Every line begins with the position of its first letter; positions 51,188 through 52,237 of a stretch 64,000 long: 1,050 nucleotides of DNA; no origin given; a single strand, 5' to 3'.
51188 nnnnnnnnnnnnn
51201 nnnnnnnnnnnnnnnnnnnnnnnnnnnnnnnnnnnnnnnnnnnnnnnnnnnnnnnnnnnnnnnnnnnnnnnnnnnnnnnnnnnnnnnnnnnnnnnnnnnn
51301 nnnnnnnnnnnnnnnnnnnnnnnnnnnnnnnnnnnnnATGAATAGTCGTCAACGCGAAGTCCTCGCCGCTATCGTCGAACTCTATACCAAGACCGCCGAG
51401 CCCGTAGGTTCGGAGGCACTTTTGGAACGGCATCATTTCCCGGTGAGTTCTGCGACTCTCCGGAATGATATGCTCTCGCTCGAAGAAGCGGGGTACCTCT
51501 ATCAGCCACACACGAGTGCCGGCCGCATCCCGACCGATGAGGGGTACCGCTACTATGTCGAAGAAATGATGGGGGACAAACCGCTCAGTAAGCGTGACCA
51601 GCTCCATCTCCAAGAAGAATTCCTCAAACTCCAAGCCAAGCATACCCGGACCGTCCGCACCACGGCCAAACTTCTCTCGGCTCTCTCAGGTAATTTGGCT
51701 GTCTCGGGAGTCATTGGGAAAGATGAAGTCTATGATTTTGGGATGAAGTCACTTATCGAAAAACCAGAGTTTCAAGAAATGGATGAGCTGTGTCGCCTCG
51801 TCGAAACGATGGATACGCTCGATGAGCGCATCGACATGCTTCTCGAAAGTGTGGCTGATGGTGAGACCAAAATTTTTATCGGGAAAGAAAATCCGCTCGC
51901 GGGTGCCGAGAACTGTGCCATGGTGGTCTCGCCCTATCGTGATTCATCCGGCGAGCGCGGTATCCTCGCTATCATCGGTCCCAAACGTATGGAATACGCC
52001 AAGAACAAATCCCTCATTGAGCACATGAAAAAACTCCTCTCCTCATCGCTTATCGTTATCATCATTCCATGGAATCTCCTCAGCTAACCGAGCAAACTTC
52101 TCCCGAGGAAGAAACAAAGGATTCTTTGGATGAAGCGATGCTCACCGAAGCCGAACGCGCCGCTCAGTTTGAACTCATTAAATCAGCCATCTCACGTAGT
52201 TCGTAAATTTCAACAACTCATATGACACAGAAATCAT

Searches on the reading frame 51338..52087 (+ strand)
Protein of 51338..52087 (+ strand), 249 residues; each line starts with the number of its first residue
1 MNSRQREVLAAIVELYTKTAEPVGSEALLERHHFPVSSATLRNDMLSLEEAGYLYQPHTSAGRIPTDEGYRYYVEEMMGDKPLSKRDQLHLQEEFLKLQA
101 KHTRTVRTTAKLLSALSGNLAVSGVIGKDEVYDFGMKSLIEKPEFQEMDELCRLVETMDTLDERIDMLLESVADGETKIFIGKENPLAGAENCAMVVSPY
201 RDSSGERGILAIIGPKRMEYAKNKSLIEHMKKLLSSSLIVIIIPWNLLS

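Call 12: find_related_loci(query=window:51338-52087:+, collection=genome_contigs, flank=10000)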
Query window:51338-52087:+ (249 aa) in genome_contigs; peptide patterns used: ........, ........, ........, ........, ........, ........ (x = any residue, [..] = any of these).
300 stretches matched a pattern; 157 encode a relative of the query (tblastn E <= 1e-3); the best 80 are kept; 80 distinct loci.
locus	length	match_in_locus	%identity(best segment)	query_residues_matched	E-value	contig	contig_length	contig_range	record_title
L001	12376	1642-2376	89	1-245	2e-146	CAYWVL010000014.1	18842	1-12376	MAG TPA_asm: uncultured Bdellovibrionales bacterium isolate SRP170004_co1_593 genome assembly, contig: NODE_4505_length_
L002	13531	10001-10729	85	1-243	2e-144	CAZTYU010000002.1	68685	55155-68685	MAG TPA_asm: uncultured Bdellovibrionales bacterium isolate SRP342105_co1_290 genome assembly, contig: NODE_489_length_6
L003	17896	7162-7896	84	1-245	1e-142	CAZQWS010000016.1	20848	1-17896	MAG TPA_asm: uncultured Bdellovibrionales bacterium isolate binchicken_co105_454 genome assembly, contig: NODE_3161_leng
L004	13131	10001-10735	84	1-245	1e-142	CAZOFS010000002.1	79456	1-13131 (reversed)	MAG TPA_asm: uncultured Bdellovibrionales bacterium isolate SRP342105_co1_261 genome assembly, contig: NODE_385_length_7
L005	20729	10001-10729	84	1-243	1e-142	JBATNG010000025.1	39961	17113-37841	MAG: Candidatus Moraniibacteriota bacterium isolate MFD10541_ilm_asm_bin30 k127_22964, whole genome shotgun sequence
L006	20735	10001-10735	84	1-245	7e-143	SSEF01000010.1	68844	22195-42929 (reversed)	MAG: Candidatus Moraniibacteriota bacterium isolate Bin_68_2 c_000000029388, whole genome shotgun sequence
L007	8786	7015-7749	85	1-245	2e-142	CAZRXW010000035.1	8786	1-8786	MAG TPA_asm: uncultured Bdellovibrionales bacterium isolate SRP342105_co1_42 genome assembly, contig: NODE_11102_length_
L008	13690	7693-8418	85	1-242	9e-141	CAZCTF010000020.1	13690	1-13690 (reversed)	MAG TPA_asm: uncultured Bdellovibrionales bacterium isolate SRP342105_co2_88 genome assembly, contig: NODE_4748_length_1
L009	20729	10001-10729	82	1-243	2e-140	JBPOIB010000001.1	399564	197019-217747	MAG: Candidatus Moraniibacteriota bacterium isolate MAG_655 c_000000434175, whole genome shotgun sequence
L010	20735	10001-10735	83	1-245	4e-140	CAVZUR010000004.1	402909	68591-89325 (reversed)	MAG: Candidatus Moranbacteria bacterium isolate MFD04651.bin.1.47 genome assembly, contig: contig_2997, whole genome sho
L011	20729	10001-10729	81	1-243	1e-135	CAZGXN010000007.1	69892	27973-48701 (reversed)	MAG TPA_asm: uncultured Bdellovibrionales bacterium isolate ERP113451_co1_249 genome assembly, contig: NODE_243_length_6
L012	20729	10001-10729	78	1-243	1e-132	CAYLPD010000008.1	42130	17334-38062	MAG TPA_asm: uncultured Bdellovibrionales bacterium isolate SRP170004_co1_27 genome assembly, contig: NODE_1169_length_4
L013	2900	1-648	81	28-243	1e-127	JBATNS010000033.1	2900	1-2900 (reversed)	MAG: Candidatus Moraniibacteriota bacterium isolate MFD10518_ilm_asm_bin9 k127_142357, whole genome shotgun sequence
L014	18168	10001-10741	72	1-248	3e-121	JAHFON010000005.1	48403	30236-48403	MAG: Candidatus Moraniibacteriota bacterium isolate nzgw504 NODE_588_length_48404_cov_4.055858, whole genome shotgun seq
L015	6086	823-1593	70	1-243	1e-120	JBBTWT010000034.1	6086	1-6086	MAG: Patescibacteria group bacterium isolate H32-bin019_1 H32_bin019_1_000000000034, whole genome shotgun sequence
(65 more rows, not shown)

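Call 49: search_protein_families(library=ncbifam, max_evalue=0.1, proteins=[window:51338-52084:+])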
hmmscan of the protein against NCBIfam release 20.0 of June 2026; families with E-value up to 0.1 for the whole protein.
window:51338-52084:+ (249 aa): 3 families
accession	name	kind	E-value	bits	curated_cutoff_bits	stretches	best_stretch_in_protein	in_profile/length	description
TIGR00331.1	hrcA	equivalog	1.5e-64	218.7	197.2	2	3-122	2-122/338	heat-inducible transcriptional repressor HrcA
NF003033.0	PRK03911.1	equivalog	6e-16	58.9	248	1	4-93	6-96/264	HrcA family transcriptional regulator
NF040755.1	AgaR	equivalog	0.04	13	260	1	32-61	28-57/256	transcriptional repressor AgaR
